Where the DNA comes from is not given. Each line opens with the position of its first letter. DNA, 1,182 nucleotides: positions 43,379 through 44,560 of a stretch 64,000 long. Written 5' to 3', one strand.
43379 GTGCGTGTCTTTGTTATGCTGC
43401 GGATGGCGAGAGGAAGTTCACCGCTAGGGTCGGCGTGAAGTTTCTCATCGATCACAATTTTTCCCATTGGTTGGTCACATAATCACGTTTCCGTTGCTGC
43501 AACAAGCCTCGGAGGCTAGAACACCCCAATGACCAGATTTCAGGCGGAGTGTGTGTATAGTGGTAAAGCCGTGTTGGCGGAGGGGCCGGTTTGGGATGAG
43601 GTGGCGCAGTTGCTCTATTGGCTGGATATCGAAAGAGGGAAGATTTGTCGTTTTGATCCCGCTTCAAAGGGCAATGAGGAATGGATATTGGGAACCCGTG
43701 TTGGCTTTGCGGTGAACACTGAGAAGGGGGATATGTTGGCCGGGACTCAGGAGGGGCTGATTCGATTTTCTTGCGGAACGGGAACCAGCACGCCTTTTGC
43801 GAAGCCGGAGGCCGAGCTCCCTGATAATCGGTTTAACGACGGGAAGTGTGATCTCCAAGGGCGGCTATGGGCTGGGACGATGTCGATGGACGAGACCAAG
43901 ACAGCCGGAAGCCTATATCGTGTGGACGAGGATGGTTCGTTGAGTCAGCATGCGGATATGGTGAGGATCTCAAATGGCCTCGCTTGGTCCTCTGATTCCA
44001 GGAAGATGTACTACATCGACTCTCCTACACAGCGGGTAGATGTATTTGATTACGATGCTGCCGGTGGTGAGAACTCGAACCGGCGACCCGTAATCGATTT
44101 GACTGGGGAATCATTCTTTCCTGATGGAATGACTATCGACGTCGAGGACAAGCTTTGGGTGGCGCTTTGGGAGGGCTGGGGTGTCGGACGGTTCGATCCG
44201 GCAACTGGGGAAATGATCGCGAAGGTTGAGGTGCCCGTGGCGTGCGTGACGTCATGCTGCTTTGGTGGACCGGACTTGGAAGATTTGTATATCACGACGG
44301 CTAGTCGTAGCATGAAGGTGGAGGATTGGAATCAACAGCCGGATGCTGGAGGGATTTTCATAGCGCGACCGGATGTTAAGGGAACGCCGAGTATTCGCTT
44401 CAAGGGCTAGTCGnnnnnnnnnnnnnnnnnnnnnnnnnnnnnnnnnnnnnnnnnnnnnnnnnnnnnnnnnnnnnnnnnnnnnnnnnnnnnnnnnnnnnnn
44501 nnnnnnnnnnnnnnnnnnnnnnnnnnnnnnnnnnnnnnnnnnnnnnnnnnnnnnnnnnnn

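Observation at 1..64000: Window-wide gene decay: about half the sequence is gene remnants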

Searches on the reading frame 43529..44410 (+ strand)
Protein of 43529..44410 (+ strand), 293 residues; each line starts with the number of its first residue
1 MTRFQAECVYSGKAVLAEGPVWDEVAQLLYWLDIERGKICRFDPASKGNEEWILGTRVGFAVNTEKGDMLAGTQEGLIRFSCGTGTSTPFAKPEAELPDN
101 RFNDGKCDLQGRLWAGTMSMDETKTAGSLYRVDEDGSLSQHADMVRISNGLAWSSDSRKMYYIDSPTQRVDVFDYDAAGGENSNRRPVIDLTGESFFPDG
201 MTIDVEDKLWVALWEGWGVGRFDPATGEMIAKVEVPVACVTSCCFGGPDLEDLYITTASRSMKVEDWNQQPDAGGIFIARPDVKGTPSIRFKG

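Call 26: find_homologous_proteins(query=window:43529-44410:+, max_evalue=1e-40)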
Query window:43529-44410:+ (293 aa): 6107 proteins with E <= 1e-40 among 7248 candidates; the best 120 are listed.
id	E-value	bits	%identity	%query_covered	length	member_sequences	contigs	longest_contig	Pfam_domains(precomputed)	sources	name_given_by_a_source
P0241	5.6e-201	684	100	100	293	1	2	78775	PF08450.19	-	-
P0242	1.3e-144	499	73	100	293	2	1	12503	PF08450.19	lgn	-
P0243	7.6e-143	493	73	100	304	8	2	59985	PF08450.19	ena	-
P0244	3.4e-141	488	73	100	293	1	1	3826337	PF08450.19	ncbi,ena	-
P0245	3.6e-141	488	72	100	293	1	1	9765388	PF08450.19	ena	-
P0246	1.5e-140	486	71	100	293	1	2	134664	PF08450.19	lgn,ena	-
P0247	1.1e-139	483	71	100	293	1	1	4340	PF08450.19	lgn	-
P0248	4.2e-139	481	71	100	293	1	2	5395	PF08450.19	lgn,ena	-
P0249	6.5e-139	480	72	100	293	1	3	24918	PF08450.19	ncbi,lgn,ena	-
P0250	5.5e-137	474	69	100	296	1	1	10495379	PF08450.19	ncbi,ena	-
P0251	1.7e-136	473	71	100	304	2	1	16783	PF08450.19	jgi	jgi:sugar lactone lactonase YvrE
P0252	1.8e-136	472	71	100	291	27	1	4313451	PF08450.19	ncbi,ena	-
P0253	2.8e-136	472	73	95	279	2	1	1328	PF08450.19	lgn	-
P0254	3.1e-136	472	71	100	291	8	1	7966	PF08450.19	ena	-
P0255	1.9e-135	469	73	95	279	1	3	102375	PF08450.19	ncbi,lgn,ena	-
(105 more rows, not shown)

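Call 27: find_encoding_contigs(protein=P0241, flank=10000, max_places=4)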
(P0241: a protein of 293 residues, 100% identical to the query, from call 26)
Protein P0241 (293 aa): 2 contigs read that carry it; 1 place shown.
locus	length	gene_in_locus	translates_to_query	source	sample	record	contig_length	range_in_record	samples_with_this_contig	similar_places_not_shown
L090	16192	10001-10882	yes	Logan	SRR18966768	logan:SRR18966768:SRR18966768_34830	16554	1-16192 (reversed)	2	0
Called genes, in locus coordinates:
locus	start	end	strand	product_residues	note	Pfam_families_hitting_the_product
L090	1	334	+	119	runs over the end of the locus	PF07963:N_methyl (weak)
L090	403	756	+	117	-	-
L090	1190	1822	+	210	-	-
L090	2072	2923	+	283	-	PF00702:Hydrolase, PF12710:HAD (weak), PF13419:HAD_2 (weak)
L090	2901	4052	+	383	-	-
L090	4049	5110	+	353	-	PF00294:PfkB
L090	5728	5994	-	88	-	-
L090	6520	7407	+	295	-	PF01555:N6_N4_Mtase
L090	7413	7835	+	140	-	-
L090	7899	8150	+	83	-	-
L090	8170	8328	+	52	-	-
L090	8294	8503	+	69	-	-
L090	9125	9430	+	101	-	-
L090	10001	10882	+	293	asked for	PF08450:SGL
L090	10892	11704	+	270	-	PF01026:TatD_DNase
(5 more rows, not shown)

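Call 28: find_encoding_contigs(protein=P0245, flank=10000, max_places=2)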
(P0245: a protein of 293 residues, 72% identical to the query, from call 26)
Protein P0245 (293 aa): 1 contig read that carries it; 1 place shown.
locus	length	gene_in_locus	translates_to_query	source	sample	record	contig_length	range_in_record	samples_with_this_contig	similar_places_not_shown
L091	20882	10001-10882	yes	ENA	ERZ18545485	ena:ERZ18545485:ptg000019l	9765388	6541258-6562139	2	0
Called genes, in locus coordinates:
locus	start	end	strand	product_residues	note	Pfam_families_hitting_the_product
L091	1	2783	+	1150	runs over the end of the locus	PF12795:MscS_porin, PF12794:MscS_TM, PF00924:MS_channel_2nd, PF21082:MS_channel_3rd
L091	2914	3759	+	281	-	PF00702:Hydrolase, PF13419:HAD_2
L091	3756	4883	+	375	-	-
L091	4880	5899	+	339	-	PF00294:PfkB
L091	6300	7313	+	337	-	PF03781:FGE-sulfatase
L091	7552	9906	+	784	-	PF09371:Tex_N, PF22706:Tex_central_region, PF16921:Tex_YqgF, PF14635:HHH_7, PF12836:HHH_3, PF17674:HHH_9, PF00575:S1, PF23459:S1_RRP5, +1 more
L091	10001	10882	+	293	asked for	PF08450:SGL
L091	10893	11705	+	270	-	PF01026:TatD_DNase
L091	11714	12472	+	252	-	PF03372:Exo_endo_phos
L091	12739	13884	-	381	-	PF00557:Peptidase_M24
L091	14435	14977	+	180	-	-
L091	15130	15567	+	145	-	PF03781:FGE-sulfatase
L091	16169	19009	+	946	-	-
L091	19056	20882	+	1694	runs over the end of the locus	PF18884:TSP3_bac (faint), PF02369:Big_1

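Call 29: find_encoding_contigs(protein=P0244, flank=10000, max_places=2)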
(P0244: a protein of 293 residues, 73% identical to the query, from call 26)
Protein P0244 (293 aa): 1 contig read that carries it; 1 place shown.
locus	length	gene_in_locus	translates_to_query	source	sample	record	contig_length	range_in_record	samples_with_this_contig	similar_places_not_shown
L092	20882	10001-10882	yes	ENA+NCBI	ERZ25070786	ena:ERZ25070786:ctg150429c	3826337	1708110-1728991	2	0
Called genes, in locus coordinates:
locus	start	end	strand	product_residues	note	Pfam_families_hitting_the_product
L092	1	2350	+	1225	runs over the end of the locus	PF00930:DPPIV_N, PF00326:Peptidase_S9, PF07737:ATLF (faint)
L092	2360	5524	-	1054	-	PF00873:ACR_tran, PF02355:SecD_SecF_C (faint)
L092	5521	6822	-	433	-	PF25917:BSH_RND, PF25973:BSH_CzcB (weak)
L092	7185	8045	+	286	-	PF01555:N6_N4_Mtase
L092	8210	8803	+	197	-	-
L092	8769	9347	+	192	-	PF19778:RE_endonuc (weak)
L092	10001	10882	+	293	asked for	PF08450:SGL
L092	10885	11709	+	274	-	PF01026:TatD_DNase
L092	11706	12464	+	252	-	PF03372:Exo_endo_phos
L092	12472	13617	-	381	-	PF00557:Peptidase_M24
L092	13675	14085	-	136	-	PF08241:Methyltransf_11 (weak)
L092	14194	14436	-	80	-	-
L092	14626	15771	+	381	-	PF04055:Radical_SAM, PF06968:BATS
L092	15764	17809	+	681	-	PF03190:Thioredox_DsbH, PF13098:Thioredoxin_2 (faint), PF13899:Thioredoxin_7, PF07221:GlcNAc_2-epim (faint), PF03663:Glyco_hydro_76 (faint), PF07470:Glyco_hydro_88 (weak)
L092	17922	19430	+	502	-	PF03976:PPK2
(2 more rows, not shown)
